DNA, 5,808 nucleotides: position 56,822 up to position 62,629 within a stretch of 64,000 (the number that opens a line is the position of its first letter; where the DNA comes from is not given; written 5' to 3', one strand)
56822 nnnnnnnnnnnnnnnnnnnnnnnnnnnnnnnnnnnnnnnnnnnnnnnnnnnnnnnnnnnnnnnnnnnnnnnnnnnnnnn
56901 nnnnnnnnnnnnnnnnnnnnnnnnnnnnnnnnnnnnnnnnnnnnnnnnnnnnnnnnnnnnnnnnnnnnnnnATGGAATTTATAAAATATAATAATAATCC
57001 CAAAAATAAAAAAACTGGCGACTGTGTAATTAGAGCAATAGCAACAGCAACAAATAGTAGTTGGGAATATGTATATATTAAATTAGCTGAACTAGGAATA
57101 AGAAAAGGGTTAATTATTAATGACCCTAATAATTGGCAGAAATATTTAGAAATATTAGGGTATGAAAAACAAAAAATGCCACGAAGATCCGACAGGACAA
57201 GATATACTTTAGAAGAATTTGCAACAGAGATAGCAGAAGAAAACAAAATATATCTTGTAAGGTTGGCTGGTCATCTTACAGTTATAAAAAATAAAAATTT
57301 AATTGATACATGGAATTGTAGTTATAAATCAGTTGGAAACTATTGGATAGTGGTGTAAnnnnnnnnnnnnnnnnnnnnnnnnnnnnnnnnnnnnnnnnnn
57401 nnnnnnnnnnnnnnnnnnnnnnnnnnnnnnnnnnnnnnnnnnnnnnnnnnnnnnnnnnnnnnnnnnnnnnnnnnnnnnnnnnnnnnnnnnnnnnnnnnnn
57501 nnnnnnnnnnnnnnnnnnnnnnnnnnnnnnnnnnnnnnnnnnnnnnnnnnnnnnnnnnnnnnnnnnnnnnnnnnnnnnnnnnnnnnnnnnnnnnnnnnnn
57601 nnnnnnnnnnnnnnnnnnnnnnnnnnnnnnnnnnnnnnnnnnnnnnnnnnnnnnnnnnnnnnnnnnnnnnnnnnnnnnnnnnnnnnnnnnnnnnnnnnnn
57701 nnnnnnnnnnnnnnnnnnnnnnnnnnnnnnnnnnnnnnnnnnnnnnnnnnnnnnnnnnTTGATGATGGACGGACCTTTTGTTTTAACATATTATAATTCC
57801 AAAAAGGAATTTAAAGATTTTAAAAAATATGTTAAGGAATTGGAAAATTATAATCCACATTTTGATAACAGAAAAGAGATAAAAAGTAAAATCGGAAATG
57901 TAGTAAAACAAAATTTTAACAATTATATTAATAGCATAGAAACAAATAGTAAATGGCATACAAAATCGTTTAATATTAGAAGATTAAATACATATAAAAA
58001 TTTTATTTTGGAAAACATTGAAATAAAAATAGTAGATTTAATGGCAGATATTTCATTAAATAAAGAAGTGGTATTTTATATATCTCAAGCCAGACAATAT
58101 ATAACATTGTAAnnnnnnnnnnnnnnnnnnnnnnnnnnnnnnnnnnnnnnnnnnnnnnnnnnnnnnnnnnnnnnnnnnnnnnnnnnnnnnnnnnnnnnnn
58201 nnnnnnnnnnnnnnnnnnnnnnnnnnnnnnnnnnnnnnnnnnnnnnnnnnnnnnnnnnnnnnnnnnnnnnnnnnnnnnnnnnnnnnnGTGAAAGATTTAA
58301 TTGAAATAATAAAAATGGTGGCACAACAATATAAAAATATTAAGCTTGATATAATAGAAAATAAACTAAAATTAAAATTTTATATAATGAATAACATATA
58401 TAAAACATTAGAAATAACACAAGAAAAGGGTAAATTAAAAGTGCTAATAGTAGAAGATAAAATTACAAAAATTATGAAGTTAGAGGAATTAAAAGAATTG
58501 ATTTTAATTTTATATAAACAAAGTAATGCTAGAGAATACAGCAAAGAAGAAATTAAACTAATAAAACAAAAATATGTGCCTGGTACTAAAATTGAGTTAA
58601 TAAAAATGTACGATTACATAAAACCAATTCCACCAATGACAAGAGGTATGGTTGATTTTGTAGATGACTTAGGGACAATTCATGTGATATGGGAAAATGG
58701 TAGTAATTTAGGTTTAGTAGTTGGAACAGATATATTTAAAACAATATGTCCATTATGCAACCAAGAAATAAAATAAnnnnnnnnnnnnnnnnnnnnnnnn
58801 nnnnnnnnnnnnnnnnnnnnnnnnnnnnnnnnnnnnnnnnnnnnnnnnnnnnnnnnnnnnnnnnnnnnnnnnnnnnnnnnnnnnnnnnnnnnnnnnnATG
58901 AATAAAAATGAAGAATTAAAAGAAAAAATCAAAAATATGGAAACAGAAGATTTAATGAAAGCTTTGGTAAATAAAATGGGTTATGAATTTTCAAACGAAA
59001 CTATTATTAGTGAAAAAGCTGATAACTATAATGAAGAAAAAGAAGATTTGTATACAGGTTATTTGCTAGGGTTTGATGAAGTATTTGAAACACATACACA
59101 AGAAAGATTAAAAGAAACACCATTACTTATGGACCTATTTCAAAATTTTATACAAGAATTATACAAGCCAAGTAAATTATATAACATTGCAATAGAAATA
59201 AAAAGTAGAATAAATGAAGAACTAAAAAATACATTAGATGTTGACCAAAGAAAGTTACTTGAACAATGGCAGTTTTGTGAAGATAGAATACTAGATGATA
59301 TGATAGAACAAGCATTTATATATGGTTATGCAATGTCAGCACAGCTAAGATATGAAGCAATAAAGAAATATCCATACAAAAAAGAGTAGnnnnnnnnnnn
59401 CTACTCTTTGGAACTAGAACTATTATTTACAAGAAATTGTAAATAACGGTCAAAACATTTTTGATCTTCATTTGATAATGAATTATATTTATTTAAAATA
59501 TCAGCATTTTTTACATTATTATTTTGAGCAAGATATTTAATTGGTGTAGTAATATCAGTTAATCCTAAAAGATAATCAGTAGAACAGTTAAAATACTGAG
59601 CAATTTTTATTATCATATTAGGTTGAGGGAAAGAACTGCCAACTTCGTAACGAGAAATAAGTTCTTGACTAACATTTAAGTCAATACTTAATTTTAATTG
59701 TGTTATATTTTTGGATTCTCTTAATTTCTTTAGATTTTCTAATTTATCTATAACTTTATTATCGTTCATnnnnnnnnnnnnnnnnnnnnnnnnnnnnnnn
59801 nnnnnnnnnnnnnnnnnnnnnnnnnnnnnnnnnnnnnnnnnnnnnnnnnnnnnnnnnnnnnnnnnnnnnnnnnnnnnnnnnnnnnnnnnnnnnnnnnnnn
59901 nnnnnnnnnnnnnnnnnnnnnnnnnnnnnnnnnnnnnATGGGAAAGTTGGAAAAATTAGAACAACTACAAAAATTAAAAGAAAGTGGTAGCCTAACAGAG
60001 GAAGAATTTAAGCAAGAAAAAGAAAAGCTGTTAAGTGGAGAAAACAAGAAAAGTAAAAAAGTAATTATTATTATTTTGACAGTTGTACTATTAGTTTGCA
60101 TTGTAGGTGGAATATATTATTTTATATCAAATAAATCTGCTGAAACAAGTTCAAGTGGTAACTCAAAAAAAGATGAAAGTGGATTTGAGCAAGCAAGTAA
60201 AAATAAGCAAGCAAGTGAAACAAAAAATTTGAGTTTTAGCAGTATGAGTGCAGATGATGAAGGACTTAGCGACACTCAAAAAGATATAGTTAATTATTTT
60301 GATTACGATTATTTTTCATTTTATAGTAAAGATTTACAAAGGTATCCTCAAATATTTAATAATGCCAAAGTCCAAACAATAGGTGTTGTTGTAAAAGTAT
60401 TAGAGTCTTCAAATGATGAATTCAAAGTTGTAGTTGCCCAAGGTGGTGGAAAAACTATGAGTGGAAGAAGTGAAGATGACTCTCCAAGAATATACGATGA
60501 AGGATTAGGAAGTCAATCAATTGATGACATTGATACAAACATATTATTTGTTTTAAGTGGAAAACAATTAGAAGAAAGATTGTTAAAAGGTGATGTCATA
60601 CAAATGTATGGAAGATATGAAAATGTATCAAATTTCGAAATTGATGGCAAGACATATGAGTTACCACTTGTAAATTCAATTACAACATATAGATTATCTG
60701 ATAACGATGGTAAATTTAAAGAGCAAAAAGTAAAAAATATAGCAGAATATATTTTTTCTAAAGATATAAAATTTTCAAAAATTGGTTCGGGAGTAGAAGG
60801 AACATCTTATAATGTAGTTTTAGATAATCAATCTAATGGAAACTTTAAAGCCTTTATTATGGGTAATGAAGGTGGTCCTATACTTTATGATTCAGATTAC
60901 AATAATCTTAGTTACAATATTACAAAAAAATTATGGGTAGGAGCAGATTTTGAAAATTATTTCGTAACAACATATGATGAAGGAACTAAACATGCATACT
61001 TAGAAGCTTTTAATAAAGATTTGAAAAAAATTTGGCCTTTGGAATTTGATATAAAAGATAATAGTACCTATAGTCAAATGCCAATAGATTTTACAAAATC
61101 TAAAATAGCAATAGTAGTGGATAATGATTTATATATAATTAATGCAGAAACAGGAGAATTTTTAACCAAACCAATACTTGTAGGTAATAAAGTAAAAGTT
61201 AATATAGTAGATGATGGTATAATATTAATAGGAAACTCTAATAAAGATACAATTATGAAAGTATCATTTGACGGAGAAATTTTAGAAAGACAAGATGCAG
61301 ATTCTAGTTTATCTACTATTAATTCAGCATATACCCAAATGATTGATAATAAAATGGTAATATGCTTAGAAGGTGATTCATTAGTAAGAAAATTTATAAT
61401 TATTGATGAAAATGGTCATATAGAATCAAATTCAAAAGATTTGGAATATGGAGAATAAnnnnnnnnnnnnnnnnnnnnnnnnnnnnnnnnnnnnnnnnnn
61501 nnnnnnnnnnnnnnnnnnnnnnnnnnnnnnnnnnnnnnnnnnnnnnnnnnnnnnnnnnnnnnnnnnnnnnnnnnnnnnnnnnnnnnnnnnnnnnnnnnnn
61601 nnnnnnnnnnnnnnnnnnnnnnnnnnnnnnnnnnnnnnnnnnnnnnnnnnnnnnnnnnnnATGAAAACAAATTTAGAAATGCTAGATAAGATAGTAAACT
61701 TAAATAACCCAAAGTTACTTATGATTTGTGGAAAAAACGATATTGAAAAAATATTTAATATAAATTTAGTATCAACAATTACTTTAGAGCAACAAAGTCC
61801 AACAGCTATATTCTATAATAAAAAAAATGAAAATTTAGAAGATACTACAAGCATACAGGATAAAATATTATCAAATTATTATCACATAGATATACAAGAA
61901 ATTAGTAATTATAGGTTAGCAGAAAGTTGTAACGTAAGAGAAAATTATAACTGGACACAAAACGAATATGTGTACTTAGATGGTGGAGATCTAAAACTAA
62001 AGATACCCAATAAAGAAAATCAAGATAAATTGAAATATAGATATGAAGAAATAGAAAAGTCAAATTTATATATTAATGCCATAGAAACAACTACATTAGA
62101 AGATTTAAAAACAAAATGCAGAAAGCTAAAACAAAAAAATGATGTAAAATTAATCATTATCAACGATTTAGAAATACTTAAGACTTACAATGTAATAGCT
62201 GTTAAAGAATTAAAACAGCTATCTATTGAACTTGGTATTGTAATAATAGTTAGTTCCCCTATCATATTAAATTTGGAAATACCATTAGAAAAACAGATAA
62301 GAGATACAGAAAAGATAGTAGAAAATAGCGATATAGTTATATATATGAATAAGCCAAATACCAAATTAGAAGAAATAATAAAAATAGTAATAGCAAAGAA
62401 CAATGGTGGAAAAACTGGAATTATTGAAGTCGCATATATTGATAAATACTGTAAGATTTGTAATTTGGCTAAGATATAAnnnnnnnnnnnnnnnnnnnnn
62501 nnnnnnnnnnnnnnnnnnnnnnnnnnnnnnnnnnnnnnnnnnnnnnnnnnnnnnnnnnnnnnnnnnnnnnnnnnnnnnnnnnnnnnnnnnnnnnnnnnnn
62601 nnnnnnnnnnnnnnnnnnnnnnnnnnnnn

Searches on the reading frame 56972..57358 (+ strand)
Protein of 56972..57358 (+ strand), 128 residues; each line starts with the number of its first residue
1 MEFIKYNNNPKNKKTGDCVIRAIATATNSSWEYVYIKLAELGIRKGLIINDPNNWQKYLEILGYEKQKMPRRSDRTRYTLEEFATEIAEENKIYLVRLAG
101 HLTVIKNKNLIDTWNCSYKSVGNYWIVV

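Call 72: search_protein_families(library=pfam, proteins=[window:56972-57358:+], max_evalue=0.001)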
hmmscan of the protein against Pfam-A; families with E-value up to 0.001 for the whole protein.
window:56972-57358:+ (128 aa): 0 families

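Call 73: search_protein_families(library=phrogs, proteins=[window:56972-57358:+], max_evalue=0.001)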
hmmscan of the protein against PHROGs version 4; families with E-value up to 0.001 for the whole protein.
window:56972-57358:+ (128 aa): 2 families
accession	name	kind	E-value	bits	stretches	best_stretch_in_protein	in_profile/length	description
phrog_3754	-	unknown function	2.2e-26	93.9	1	4-127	9-143/145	-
phrog_15863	-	unknown function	3.7e-10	40.6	1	1-121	1-114/312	-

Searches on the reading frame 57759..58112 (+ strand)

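Call 72: search_protein_families(library=pfam, proteins=[window:57759-58112:+], max_evalue=0.001)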
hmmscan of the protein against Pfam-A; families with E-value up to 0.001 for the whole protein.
window:57759-58112:+ (117 aa): 2 families
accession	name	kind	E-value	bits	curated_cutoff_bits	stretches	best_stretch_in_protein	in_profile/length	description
PF02375.23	JmjN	-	0.00044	20.5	26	0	10-30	2-22/34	jmjN domain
PF08293.16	MRP-S33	-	0.00094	19.8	25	0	2-42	33-74/87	Mitochondrial ribosomal subunit S27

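Call 73: search_protein_families(library=phrogs, proteins=[window:57759-58112:+], max_evalue=0.001)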
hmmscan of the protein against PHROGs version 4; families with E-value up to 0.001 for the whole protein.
window:57759-58112:+ (117 aa): 0 families

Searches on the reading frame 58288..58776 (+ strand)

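Call 72: search_protein_families(library=pfam, proteins=[window:58288-58776:+], max_evalue=0.001)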
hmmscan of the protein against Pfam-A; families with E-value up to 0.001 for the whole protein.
window:58288-58776:+ (162 aa): 1 family
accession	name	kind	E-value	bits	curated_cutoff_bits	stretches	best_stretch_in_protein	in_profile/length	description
PF14192.12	DUF4314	-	8.1e-25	87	27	1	86-153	2-69/69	Domain of unknown function (DUF4314)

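Call 73: search_protein_families(library=phrogs, proteins=[window:58288-58776:+], max_evalue=0.001)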
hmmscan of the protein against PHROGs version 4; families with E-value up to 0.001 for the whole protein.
window:58288-58776:+ (162 aa): 2 families
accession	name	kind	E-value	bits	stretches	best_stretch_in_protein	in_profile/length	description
phrog_3782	-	unknown function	1.1e-19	70.8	1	84-153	4-72/74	-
phrog_2431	-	unknown function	4.1e-16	60.1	1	85-153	2-69/149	-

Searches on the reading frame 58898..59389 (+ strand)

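Call 72: search_protein_families(library=pfam, proteins=[window:58898-59389:+], max_evalue=0.001)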
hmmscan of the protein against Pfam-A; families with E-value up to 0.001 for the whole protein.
window:58898-59389:+ (163 aa): 2 families
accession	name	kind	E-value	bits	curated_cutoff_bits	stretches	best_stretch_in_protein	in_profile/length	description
PF20648.2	DUF6809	-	1.2e-05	26.5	27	1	87-153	18-84/85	Family of unknown function (DUF6809)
PF07862.16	Nif11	-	0.00061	20.5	23.8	0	3-33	15-45/48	Nif11 domain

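Call 73: search_protein_families(library=phrogs, proteins=[window:58898-59389:+], max_evalue=0.001)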
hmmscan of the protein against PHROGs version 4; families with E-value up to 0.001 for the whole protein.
window:58898-59389:+ (163 aa): 0 families

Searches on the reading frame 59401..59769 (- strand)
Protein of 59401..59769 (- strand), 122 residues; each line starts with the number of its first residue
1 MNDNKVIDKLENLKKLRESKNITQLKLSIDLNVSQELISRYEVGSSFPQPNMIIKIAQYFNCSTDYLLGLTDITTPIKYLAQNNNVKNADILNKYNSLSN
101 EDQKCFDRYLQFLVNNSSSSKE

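Call 72: search_protein_families(library=pfam, proteins=[window:59401-59769:-], max_evalue=0.001)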
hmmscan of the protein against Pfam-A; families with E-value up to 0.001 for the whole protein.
window:59401-59769:- (122 aa): 3 families
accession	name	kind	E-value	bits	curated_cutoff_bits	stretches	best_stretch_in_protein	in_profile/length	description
PF12844.13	HTH_19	-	6e-13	48.9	30.2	1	11-72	2-63/64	Helix-turn-helix domain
PF01381.28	HTH_3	-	1.4e-11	44.7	23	1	13-67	1-55/55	Helix-turn-helix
PF13560.12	HTH_31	-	5.5e-05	23.8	27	1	13-63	6-57/64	Helix-turn-helix domain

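Call 73: search_protein_families(library=phrogs, proteins=[window:59401-59769:-], max_evalue=0.001)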
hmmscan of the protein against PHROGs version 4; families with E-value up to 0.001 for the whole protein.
window:59401-59769:- (122 aa): 15 families
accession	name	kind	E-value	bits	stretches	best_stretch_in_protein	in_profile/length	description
phrog_8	-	transcription regulation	5e-21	76.5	1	11-88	79-150/346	transcriptional regulator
phrog_2967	-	transcription regulation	3.2e-13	50.7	1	11-104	13-96/225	transcriptional regulator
phrog_4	-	transcription regulation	1.8e-11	44.7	1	9-83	137-205/400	transcriptional repressor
phrog_3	-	transcription regulation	5.3e-11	43.9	1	7-80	87-160/430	transcriptional repressor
phrog_2439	-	transcription regulation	6.9e-10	39.3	1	11-87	10-87/367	transcriptional regulator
phrog_34939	-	unknown function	3.6e-08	34.4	1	13-79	14-81/280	-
phrog_1994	-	DNA, RNA and nucleotide metabolism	3.6e-07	31.3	1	11-95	2-92/170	DNA binding protein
phrog_1124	-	transcription regulation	6.7e-07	30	1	12-69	12-68/177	transcriptional regulator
phrog_5823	-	transcription regulation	1.6e-06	28.5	1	11-74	9-73/404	transcriptional regulator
phrog_4836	-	transcription regulation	4.7e-06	27.3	1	7-69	74-136/194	CII-like regulator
phrog_29047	-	unknown function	5.4e-05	24.2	1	14-63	97-146/159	-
phrog_2104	-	unknown function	9.7e-05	23.5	1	9-52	40-83/103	-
phrog_4739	-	unknown function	0.00012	22.7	1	3-102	62-158/167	-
phrog_3037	-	transcription regulation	0.00013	22.8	1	11-101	20-114/189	transcriptional repressor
phrog_7396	-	unknown function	0.0005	20.8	1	11-72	18-82/227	-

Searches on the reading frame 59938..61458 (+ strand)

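Call 72: search_protein_families(library=pfam, proteins=[window:59938-61458:+], max_evalue=0.001)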
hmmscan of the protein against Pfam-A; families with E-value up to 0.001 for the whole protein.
window:59938-61458:+ (506 aa): 1 family
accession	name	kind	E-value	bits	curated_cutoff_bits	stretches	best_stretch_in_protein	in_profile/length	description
PF09851.14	SHOCT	-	0.0001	22.4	27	1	5-32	1-28/28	Short C-terminal domain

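Call 73: search_protein_families(library=phrogs, proteins=[window:59938-61458:+], max_evalue=0.001)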
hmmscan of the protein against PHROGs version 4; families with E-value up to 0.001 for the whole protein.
window:59938-61458:+ (506 aa): 1 family
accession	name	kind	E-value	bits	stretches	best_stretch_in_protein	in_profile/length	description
phrog_2700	-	unknown function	6e-05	23.6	1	3-32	300-329/331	-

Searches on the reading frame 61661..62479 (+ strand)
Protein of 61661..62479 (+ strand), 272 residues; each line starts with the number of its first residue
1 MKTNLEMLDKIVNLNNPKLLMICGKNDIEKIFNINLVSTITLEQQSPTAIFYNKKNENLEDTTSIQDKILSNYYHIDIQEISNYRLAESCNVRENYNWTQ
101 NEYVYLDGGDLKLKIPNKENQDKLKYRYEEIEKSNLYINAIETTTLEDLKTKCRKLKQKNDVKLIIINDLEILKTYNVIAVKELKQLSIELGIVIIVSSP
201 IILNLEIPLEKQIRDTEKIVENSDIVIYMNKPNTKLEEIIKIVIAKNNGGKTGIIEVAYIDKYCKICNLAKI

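Call 72: search_protein_families(library=pfam, proteins=[window:61661-62479:+], max_evalue=0.001)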
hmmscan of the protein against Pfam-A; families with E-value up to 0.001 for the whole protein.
window:61661-62479:+ (272 aa): 1 family
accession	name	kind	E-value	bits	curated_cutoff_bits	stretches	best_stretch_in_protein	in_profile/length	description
PF03796.21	DnaB_C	-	6.7e-16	58.9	27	1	3-266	4-253/255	DnaB-like helicase C terminal domain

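Call 73: search_protein_families(library=phrogs, proteins=[window:61661-62479:+], max_evalue=0.001)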
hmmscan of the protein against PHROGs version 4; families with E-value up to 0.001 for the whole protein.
window:61661-62479:+ (272 aa): 3 families
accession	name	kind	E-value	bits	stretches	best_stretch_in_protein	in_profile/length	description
phrog_243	-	DNA, RNA and nucleotide metabolism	2.1e-07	31.2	1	120-269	99-268/273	DnaB-like replicative helicase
phrog_239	-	DNA, RNA and nucleotide metabolism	0.00015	21.9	1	114-259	422-589/801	DNA primase/helicase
phrog_11530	-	unknown function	0.0009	20.1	0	132-260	2-149/184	-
